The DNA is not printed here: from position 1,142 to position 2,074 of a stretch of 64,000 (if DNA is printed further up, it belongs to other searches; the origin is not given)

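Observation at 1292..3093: Low-GC two-gene cassette (ABC/AAA_15-21-type ATPase plus small Toprim-like DUF3226-like protein) with its own promoter: candidate uncharacterised PARIS/OLD-like defence module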

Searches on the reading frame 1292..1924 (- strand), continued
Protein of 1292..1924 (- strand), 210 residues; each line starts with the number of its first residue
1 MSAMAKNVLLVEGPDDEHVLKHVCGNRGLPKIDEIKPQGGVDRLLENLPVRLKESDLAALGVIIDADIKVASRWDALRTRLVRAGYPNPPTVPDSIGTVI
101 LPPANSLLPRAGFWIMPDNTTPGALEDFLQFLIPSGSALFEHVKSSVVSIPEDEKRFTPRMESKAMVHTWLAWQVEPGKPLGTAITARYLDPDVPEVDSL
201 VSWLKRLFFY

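Call 71: find_encoding_contigs(protein=window:1292-1924:-, flank=10000, max_places=3)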
Protein window:1292-1924:- (210 aa): 6 contigs read that carry it; 3 places shown.
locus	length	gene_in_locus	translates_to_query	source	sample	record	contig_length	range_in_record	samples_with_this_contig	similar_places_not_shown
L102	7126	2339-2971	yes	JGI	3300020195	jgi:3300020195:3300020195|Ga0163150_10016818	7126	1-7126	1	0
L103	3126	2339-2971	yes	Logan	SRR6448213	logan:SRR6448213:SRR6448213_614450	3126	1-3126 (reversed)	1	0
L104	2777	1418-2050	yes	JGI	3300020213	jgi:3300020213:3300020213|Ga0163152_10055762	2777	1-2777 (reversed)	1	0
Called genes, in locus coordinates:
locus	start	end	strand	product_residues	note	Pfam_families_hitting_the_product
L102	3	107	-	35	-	?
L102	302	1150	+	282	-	PF02585:PIG-L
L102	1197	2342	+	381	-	PF13175:AAA_15, PF13555:AAA_29 (weak), PF13476:AAA_23 (weak), PF13304:AAA_21, PF13175:AAA_15 (weak)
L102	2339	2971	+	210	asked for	PF11536:DUF3226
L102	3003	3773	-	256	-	PF00813:FliP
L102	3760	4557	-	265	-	PF04347:FliO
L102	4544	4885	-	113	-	PF01052:FliMN_C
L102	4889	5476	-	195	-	-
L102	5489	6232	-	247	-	PF13677:MotB_plug, PF00691:OmpA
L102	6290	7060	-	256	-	PF01618:MotA_ExbB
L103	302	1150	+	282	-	PF02585:PIG-L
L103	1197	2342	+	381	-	PF13175:AAA_15, PF13555:AAA_29 (weak), PF13476:AAA_23 (weak), PF13304:AAA_21, PF13175:AAA_15 (weak)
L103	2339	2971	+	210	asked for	PF11536:DUF3226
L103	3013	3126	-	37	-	?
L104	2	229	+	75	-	?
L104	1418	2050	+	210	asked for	PF11536:DUF3226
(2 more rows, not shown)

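Call 76: search_protein_families(library=padloc, proteins=[L013:4096-5262:+, L013:5262-5939:+, L015:8856-9953:+, L015:9959-10597:+, L013:3440-4018:+], max_evalue=1e-8)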
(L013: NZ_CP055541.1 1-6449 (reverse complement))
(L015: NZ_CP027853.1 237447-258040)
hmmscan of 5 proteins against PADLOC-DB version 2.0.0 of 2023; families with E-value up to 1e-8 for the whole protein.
L013:4096-5262:+ (389 aa): 61 families (the best 25 are shown)
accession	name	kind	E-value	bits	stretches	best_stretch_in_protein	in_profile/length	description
PDLC04611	PDC-M38A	-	2e-139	463.4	1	2-389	1-383/383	-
PDLC02336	AbiLi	-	9.6e-58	194.3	1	2-389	1-340/340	AbiLi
PDLC04608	PDC-M38A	-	2.7e-43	147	1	2-344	4-324/367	-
PDLC04610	PDC-M38A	-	4.1e-41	139.4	1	2-360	5-338/362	-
PDLC04607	PDC-M38A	-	1.8e-39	133.7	1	3-363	384-694/715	-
PDLC02979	AriA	-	2.5e-30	104.5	2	223-336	255-373/373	-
PDLC04609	PDC-M38A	-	6.3e-28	96.1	2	230-348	216-331/371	-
PDLC02980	AriA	-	1.2e-27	95.7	1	25-332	1-299/304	-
PDLC02335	AbiLi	-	1.1e-19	68.7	1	1-334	48-239/326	AbiLi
PDLC03878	NsnB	-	3e-18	64.7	1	2-350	1-294/345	-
PDLC04214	HEC-02A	-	7e-18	63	0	2-44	1-43/338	-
PDLC00083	GajA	-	3.9e-17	59.9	1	1-82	1-79/639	AAA ATPase domain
PDLC04392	PDC-M07A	-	4.2e-17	60.3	1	2-332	1-347/432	-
PDLC04393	PDC-M07A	-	1.7e-16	58.3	1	2-332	1-349/435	-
PDLC00298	PtuA1|PtuA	-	1.1e-15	55.6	1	1-54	1-54/423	AAA ATPase domain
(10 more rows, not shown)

L013:5262-5939:+ (226 aa): 2 families
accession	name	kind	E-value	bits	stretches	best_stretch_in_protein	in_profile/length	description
PDLC04623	PDC-M38B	-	6.7e-79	262.7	1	1-225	1-218/219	-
PDLC04624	PDC-M38B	-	2.2e-27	94.2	1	3-225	13-218/220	-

L015:8856-9953:+ (366 aa): 65 families (the best 25 are shown)
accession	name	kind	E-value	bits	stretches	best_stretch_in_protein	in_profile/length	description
PDLC04611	PDC-M38A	-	2.8e-91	304.9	1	1-366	1-383/383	-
PDLC02336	AbiLi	-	1.7e-56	190.2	1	1-366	1-340/340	AbiLi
PDLC04610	PDC-M38A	-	1.4e-44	150.9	1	180-366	177-362/362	-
PDLC04608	PDC-M38A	-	1e-42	145.1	1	2-319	5-317/367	-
PDLC04607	PDC-M38A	-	2.7e-38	129.8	1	3-363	385-713/715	-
PDLC04609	PDC-M38A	-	2.5e-25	87.5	2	1-52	1-52/371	-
PDLC02979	AriA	-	1.1e-22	79.3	2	1-67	1-58/373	-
PDLC02980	AriA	-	5e-21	74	1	24-316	1-301/304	-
PDLC00298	PtuA1|PtuA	-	1.8e-17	61.5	1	2-52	3-53/423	AAA ATPase domain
PDLC03878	NsnB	-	3e-17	61.4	1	1-321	1-284/345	-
PDLC02335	AbiLi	-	5.1e-17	59.9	1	1-319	49-242/326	AbiLi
PDLC04541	PDC-M25A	-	2e-16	58.1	0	252-314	249-306/380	-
PDLC04391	PDC-M07A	-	2.2e-15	54.6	1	248-315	278-346/412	-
PDLC02915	ATPase-Toprim_I-B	-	2.4e-15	54.4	1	2-57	3-56/623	-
PDLC00278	PtuA1|PtuA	-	3.7e-15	54.2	1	2-50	3-51/436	AAA ATPase domain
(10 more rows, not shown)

L015:9959-10597:+ (213 aa): 2 families
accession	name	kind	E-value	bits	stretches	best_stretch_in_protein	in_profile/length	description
PDLC04624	PDC-M38B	-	1.3e-52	176.6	1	1-212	1-218/220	-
PDLC04623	PDC-M38B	-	8.1e-29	98.9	1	16-212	6-218/219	-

L013:3440-4018:+ (193 aa): 0 families

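Call 86: fold_search(model_id=the predicted structure, library=viral)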
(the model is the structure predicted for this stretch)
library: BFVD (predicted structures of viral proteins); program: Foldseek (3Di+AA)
matches with E <= 10: 537; with E <= 0.001: 0
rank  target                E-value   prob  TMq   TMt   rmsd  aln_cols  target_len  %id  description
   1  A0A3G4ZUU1            6.5e-02  0.38  0.28  0.12   9.2       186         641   10  Uncharacterized protein [Edafosvirus sp.]
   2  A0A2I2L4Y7            1.2e-01  0.47  0.25  0.11   4.9        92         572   12  6,7-dimethyl-8-ribityllumazine synthase [Orpheovirus IHUMI-LCC2]
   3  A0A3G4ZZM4            1.5e-01  0.13  0.24  0.18  12.7       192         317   10  Uncharacterized protein [Edafosvirus sp.]
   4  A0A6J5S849            1.9e-01  0.38  0.24  0.14   5.1       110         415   14  DNA topoisomerase [uncultured Caudovirales phage]
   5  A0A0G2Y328            2.0e-01  0.14  0.18  0.16  11.8        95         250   10  NYN domain-containing protein [Acanthamoeba polyphaga mimivirus]
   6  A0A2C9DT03            2.0e-01  0.11  0.23  0.20  14.9       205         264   10  Protein OPG061 [Eastern grey kangaroopox virus]
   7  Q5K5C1                2.2e-01  0.10  0.26  0.20  17.9       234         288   10  Executioner caspase [Spodoptera frugiperda ascovirus 1a]
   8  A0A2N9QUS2            2.3e-01  0.28  0.21  0.20   4.8        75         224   15  (no name in the UniProt tables at hand)
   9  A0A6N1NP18            2.3e-01  0.13  0.26  0.21  15.5       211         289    8  Putative ORFan [Tupanvirus deep ocean]
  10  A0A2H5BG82            2.6e-01  0.28  0.24  0.09   5.1        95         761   14  (no name in the UniProt tables at hand)
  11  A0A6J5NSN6            2.6e-01  0.14  0.28  0.11  14.1       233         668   11  Lysozyme [uncultured Caudovirales phage]
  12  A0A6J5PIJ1            2.8e-01  0.28  0.24  0.13   5.1        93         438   12  SGNH_hydrolase domain containing protein [uncultured Caudovirales phage]
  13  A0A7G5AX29            3.0e-01  0.08  0.20  0.19  11.8       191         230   12  Protein OPG061 [Molluscum contagiosum virus subtype 1]
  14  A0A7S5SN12            3.2e-01  0.14  0.21  0.32  12.4       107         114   17  (no name in the UniProt tables at hand)
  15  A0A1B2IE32            3.2e-01  0.09  0.16  0.17   8.7        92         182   17  Uncharacterized protein [Erwinia phage vB_EamM_Kwan]
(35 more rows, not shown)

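Call 102: search_protein_families(library=pfam, proteins=[L097:2-1039:+, L097:4372-5454:-, L097:9342-11711:-, L098:6679-8502:+, L098:10914-11798:-, L099:3802-5082:+, L100:1594-2574:-, L100:5037-6218:-, L101:2910-5852:+, L101:8676-9659:-], max_evalue=0.00001)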
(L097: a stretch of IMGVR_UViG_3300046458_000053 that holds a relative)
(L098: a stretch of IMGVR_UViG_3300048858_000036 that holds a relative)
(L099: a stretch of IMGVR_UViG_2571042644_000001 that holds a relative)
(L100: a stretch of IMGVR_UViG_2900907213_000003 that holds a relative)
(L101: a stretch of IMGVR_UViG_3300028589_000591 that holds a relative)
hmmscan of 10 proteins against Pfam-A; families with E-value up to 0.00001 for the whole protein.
L097:2-1039:+ (346 aa): 1 family
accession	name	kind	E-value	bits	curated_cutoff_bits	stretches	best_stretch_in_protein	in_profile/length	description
PF00561.26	Abhydrolase_1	-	7.5e-09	36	25.8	1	78-305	2-243/245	alpha/beta hydrolase fold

L097:4372-5454:- (361 aa): 1 family
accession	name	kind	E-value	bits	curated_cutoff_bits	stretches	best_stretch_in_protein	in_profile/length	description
PF11185.13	DUF2971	-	2.5e-09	38.8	22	1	95-194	1-89/89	Protein of unknown function (DUF2971)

L097:9342-11711:- (790 aa): 2 families
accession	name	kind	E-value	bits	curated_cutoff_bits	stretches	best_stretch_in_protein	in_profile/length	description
PF12571.13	Phage_tail_fib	-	1.2e-24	87.5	23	1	3-157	7-149/150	Phage tail-collar fibre protein, N-terminal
PF23414.1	Beta-prop_EML_2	-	2.7e-07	30.7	90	0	648-756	49-151/266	Echinoderm microtubule-associated protein second beta-propeller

L098:6679-8502:+ (608 aa): 1 family
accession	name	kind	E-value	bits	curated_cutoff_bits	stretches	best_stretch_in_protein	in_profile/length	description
PF20172.3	DUF6538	-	3.4e-13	49.5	27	1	12-66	5-58/60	Domain of unknown function (DUF6538)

L098:10914-11798:- (295 aa): 0 families

L099:3802-5082:+ (427 aa): 0 families

L100:1594-2574:- (327 aa): 0 families

L100:5037-6218:- (394 aa): 0 families

L101:2910-5852:+ (981 aa): 4 families
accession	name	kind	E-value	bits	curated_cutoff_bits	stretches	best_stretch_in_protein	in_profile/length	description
PF06616.17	BsuBI_PstI_RE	-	7e-59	198.1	27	1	826-974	5-153/154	BsuBI/PstI restriction endonuclease domain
PF17728.7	BsuBI_PstI_RE_N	-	3.5e-52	176.4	27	1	673-810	2-139/140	BsuBI/PstI restriction endonuclease HTH domain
PF07669.17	Eco57I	-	2.1e-10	41.4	25.3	1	284-378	64-168/171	Eco57I restriction-modification methylase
PF02384.22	N6_Mtase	-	2e-06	27.8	20.4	1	173-407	17-243/311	N-6 DNA Methylase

L101:8676-9659:- (328 aa): 0 families
